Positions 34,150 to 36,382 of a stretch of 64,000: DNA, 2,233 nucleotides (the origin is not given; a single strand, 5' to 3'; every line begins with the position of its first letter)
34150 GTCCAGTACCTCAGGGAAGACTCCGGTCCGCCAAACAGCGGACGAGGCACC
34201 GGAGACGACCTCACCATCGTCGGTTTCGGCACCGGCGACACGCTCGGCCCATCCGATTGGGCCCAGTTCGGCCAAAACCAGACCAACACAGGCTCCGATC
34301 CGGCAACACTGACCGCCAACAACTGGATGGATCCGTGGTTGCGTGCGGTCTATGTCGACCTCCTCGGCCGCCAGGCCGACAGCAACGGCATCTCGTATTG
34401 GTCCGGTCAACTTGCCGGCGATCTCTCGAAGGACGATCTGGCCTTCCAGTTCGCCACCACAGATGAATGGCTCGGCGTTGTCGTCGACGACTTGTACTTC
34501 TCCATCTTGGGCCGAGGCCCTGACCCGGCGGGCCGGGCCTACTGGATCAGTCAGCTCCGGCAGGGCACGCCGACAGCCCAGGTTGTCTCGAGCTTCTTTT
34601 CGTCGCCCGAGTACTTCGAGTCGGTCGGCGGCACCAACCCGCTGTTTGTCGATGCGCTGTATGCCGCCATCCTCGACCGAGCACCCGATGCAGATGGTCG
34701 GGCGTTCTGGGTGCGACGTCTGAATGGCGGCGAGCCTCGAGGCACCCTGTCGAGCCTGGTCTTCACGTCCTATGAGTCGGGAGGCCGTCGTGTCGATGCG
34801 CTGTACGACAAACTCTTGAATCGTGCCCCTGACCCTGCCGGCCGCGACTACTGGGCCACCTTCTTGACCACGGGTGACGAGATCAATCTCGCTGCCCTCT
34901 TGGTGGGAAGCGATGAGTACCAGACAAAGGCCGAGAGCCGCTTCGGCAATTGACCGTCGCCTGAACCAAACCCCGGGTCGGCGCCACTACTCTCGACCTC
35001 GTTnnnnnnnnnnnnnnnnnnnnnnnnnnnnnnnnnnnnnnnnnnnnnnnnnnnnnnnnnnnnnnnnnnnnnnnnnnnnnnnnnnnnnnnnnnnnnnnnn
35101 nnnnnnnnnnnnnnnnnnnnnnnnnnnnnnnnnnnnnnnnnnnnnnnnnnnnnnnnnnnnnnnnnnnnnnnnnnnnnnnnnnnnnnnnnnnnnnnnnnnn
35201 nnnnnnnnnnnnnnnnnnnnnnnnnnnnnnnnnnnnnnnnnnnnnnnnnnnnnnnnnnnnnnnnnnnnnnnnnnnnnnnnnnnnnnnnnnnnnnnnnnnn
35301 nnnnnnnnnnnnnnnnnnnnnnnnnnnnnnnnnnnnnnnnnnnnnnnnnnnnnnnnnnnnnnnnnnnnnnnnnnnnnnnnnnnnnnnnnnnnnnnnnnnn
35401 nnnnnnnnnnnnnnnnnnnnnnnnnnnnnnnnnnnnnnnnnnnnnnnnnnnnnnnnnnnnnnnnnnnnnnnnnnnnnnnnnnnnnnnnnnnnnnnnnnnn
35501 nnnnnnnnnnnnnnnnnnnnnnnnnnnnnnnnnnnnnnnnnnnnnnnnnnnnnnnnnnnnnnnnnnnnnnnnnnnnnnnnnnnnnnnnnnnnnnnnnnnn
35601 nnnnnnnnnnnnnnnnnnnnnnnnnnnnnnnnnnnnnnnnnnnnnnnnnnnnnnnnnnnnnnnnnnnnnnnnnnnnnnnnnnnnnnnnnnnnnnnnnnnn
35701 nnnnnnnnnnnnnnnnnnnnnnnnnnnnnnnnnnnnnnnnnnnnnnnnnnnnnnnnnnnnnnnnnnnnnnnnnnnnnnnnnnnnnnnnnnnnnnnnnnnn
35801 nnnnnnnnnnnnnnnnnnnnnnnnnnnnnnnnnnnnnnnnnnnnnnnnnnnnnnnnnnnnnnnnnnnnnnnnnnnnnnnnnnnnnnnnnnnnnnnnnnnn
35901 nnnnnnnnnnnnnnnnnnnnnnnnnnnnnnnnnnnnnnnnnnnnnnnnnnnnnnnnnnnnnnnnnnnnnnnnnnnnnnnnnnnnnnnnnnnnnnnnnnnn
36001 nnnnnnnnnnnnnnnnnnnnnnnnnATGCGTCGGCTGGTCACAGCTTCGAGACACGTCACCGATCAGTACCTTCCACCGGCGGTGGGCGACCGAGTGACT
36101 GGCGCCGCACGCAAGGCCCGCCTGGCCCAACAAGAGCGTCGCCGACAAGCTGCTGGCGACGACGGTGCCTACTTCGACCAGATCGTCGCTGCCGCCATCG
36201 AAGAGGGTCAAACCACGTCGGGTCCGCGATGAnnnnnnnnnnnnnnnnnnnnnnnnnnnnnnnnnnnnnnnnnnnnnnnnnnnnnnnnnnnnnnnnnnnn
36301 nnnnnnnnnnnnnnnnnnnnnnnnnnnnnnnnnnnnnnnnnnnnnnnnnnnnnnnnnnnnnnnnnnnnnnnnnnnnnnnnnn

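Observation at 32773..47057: A conserved ~205-aa four-repeat DUF4214-type C-terminal module shared by three secreted proteins in the glycan locus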

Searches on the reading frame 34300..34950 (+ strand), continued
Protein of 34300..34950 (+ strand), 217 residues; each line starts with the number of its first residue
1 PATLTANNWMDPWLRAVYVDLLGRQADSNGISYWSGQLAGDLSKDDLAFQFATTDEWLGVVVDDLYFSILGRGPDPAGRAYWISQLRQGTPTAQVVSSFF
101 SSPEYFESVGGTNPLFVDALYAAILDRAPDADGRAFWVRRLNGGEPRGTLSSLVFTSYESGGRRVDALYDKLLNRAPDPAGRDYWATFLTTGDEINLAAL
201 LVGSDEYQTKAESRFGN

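Call 42: search_protein_families(library=pfam, alignment_id=A3, max_evalue=0.00001)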
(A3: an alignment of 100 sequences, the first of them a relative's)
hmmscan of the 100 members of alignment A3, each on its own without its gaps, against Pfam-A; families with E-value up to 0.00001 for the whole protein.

A. member 1, L012:3-806:+ (268 aa): 0 families

B. families by the number of members that match (of 100 scanned): 96 families (the first 25 are shown)
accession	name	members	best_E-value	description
PF03483.22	B3_4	2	2.2e-55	B3/4 domain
PF00696.33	AA_kinase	2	2.3e-50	Amino acid kinase family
PF00185.30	OTCace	2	3.8e-47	Aspartate/ornithine carbamoyltransferase, Asp/Orn binding domain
PF00990.26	GGDEF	2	1.8e-42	Diguanylate cyclase, GGDEF domain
PF17759.6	tRNA_synthFbeta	2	1.8e-42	Phenylalanyl tRNA synthetase beta chain CLM domain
PF02729.26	OTCace_N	2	9.5e-34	Aspartate/ornithine carbamoyltransferase, carbamoyl-P binding domain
PF03147.19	FDX-ACB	2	4.6e-22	Ferredoxin-fold anticodon binding domain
PF03484.21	B5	2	2.1e-17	tRNA synthetase B5 domain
PF01588.26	tRNA_bind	2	9.9e-17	Putative tRNA binding domain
PF01409.25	tRNA-synt_2d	1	1.5e-90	tRNA synthetases class II core domain (F)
PF01039.27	Carboxyl_trans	1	3e-75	Carboxyl transferase domain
PF00206.25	Lyase_1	1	1.9e-71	Lyase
PF01557.24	FAA_hydrolase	1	1.8e-67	Fumarylacetoacetate (FAA) hydrolase C-terminal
PF03023.19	MurJ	1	5.1e-66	Lipid II flippase MurJ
PF02397.22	Bac_transf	1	4.7e-61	Bacterial sugar transferase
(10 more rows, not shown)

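Call 70: search_protein_families(library=pfam, proteins=[L034:3-935:+, L034:967-1782:+, L034:1782-2543:+, L034:2601-3656:+, L034:3727-5271:+, L034:19616-20623:+, L049:7004-7612:+, L049:7882-9936:+, L049:3651-5897:-, L049:2312-3658:-], max_evalue=0.0001)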
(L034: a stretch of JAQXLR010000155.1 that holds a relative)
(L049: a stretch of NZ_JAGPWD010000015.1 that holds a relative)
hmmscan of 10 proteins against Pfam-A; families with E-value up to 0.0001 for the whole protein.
L034:3-935:+ (311 aa): 2 families
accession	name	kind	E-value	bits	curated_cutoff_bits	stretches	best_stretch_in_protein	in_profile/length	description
PF13379.11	NMT1_2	-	1.1e-13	52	24.7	1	14-252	3-246/252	NMT1-like family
PF09084.16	NMT1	-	2.8e-06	27.8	20.5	1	110-249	80-216/216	NMT1/THI5 like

L034:967-1782:+ (272 aa): 1 family
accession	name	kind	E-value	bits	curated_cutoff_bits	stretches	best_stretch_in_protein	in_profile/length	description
PF00528.27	BPD_transp_1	-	2.5e-10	40.8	26.4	1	83-251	1-170/184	Binding-protein-dependent transport system inner membrane component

L034:1782-2543:+ (254 aa): 4 families
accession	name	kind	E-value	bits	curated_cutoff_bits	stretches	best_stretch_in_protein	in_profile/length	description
PF00005.33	ABC_tran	-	6.8e-32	111.4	25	1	30-171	1-137/137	ABC transporter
PF13304.12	AAA_21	-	1e-06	29.5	27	0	126-203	221-300/304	AAA domain, putative AbiEii toxin, Type IV TA system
PF02463.25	SMC_N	-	2.1e-06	27.8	40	1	40-205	24-201/220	RecF/RecN/SMC N terminal domain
PF00004.35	AAA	-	8.2e-06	26.7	21.2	0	43-62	1-20/131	ATPase family associated with various cellular activities (AAA)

L034:2601-3656:+ (352 aa): 6 families
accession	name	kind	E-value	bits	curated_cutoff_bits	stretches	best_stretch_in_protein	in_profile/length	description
PF16363.11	GDP_Man_Dehyd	-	4.3e-41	141.9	27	1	12-325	1-331/332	GDP-mannose 4,6 dehydratase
PF01370.27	Epimerase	-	7.9e-32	111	20.9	1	11-256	1-240/240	NAD dependent epimerase/dehydratase family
PF02719.21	Polysacc_synt_2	-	1.2e-17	64.5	20.2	1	11-224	1-201/293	Polysaccharide biosynthesis protein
PF01073.25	3Beta_HSD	-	2e-11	43.9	22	1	12-215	1-206/280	3-beta hydroxysteroid dehydrogenase/isomerase family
PF04321.23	RmlD_sub_bind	-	4.1e-09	36.4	27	1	10-170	2-139/287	RmlD substrate binding domain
PF07993.18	NAD_binding_4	-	5.7e-05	22.8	20.1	0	79-192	88-209/258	Male sterility protein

L034:3727-5271:+ (515 aa): 0 families

L034:19616-20623:+ (336 aa): 5 families
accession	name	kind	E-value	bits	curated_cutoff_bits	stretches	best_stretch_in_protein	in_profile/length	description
PF16363.11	GDP_Man_Dehyd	-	2.3e-65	221.7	27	1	28-328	1-332/332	GDP-mannose 4,6 dehydratase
PF01370.27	Epimerase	-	1.1e-50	172.8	20.9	1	27-263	1-240/240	NAD dependent epimerase/dehydratase family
PF04321.23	RmlD_sub_bind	-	3.3e-09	36.7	27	1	26-171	2-130/287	RmlD substrate binding domain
PF02719.21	Polysacc_synt_2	-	6.5e-09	35.8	20.2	1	28-128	2-117/293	Polysaccharide biosynthesis protein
PF01073.25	3Beta_HSD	-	1.5e-05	24.6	22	1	28-128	1-105/280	3-beta hydroxysteroid dehydrogenase/isomerase family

L049:7004-7612:+ (203 aa): 0 families

L049:7882-9936:+ (685 aa): 2 families
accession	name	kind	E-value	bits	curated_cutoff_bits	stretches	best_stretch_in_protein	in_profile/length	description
PF14524.12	Wzt_C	-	5.6e-23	82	30.4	1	541-675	10-142/143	Wzt C-terminal domain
PF00005.33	ABC_tran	-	7.6e-23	82.1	25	1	301-433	1-136/137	ABC transporter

L049:3651-5897:- (749 aa): 3 families
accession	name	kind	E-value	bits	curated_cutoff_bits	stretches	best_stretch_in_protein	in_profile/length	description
PF13437.12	HlyD_3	-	1.6e-16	61.4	22.2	1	599-702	2-97/106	HlyD family secretion protein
PF16576.10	HlyD_D23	-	3.1e-09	36.9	30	1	351-679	2-186/214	Barrel-sandwich domain of CusB or HlyD membrane-fusion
PF13533.13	Biotin_lipoyl_2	-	1.6e-05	25.1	29.8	1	373-398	6-31/32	Biotin-lipoyl like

L049:2312-3658:- (449 aa): 1 family
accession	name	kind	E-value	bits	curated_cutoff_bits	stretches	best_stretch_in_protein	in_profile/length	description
PF02321.23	OEP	-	1.3e-51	175.5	22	2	248-434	1-187/187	Outer membrane efflux protein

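Call 71: search_protein_families(library=pfam, proteins=[L031:5649-7637:+, L031:7637-8605:+, L031:10723-12459:+, L031:12748-14139:+, L031:14203-15330:+, L020:5546-6928:+, L020:11958-13064:-, L020:15922-17121:-, L020:17346-18530:+, L020:4782-5492:+], max_evalue=0.0001)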
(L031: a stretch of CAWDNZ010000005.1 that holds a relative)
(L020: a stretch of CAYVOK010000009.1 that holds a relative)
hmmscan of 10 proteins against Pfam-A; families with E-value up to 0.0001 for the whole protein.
L031:5649-7637:+ (663 aa): 0 families

L031:7637-8605:+ (323 aa): 0 families

L031:10723-12459:+ (579 aa): 2 families
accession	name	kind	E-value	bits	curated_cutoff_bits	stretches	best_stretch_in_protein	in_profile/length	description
PF00884.28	Sulfatase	-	8.9e-19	68.3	25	1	371-518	158-300/301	Sulfatase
PF01663.27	Phosphodiest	-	8.8e-07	29.3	23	0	428-463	186-221/342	Type I phosphodiesterase / nucleotide pyrophosphatase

L031:12748-14139:+ (464 aa): 1 family
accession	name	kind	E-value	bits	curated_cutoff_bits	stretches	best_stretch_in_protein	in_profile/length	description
PF08242.18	Methyltransf_12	-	7.1e-05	23.9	30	0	293-383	2-79/98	Methyltransferase domain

L031:14203-15330:+ (376 aa): 5 families
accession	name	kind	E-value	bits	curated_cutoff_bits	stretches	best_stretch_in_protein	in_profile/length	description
PF13649.12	Methyltransf_25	-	2.1e-11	44.8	27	1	185-278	2-97/97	Methyltransferase domain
PF08241.18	Methyltransf_11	-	7.4e-11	43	21.2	1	185-282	1-95/95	Methyltransferase domain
PF08242.18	Methyltransf_12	-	3e-10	41.2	30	1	185-280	1-98/98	Methyltransferase domain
PF13489.12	Methyltransf_23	-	1.2e-08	35.3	27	1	167-289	9-123/164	Methyltransferase domain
PF13847.12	Methyltransf_31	-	2.1e-05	24.7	27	1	181-290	4-114/145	Methyltransferase domain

L020:5546-6928:+ (461 aa): 0 families

L020:11958-13064:- (369 aa): 0 families

L020:15922-17121:- (400 aa): 1 family
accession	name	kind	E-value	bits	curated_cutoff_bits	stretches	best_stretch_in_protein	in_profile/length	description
PF02720.22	DUF222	-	9.2e-12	45.3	24.4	1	36-273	3-245/306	Domain of unknown function (DUF222)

L020:17346-18530:+ (395 aa): 0 families

L020:4782-5492:+ (237 aa): 0 families

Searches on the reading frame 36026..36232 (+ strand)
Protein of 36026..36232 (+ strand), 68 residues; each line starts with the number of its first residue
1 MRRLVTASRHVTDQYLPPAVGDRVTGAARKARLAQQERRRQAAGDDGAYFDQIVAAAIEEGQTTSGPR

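Call 53: search_protein_families(library=pfam, proteins=[window:36026-36232:+], max_evalue=0.0001)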
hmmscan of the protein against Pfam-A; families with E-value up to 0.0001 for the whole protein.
window:36026-36232:+ (68 aa): 0 families
